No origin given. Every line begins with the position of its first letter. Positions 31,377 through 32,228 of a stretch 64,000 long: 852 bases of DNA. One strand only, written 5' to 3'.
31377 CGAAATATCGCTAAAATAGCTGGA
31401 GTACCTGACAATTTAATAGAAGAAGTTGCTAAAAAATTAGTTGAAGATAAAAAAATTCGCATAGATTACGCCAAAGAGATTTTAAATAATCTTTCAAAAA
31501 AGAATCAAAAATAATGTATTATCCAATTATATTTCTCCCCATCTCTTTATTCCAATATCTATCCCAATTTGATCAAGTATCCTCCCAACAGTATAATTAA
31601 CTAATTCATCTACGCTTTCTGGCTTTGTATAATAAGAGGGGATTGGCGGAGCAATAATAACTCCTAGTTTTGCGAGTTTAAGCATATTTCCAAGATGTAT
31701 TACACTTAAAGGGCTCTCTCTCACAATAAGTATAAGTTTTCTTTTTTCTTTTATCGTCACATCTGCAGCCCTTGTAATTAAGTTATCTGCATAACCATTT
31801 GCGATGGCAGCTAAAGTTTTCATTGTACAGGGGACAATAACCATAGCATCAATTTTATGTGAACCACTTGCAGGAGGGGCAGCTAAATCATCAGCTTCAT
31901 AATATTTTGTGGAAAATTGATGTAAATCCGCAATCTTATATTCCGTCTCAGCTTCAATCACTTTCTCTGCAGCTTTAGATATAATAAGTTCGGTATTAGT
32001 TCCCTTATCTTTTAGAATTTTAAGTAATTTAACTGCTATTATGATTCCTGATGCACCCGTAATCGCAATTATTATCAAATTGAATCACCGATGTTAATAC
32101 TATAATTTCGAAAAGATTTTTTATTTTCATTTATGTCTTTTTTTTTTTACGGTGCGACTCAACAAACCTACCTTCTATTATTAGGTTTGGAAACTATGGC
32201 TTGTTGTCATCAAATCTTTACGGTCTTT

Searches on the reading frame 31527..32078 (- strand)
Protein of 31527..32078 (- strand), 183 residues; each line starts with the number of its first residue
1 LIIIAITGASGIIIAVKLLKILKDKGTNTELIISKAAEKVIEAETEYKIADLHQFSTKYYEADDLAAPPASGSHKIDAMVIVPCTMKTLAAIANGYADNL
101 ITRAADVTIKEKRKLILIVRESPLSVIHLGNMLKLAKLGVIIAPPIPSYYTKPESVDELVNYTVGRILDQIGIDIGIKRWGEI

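Call 98: search_protein_families(library=pfam, proteins=[window:31527-32078:-], max_evalue=0.0001)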
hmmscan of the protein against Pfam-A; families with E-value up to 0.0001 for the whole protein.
window:31527-32078:- (183 aa): 1 family
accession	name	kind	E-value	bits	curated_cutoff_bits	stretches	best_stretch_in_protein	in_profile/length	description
PF02441.25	Flavoprotein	-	4.4e-48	163.4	22.7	1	2-170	3-161/162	Flavoprotein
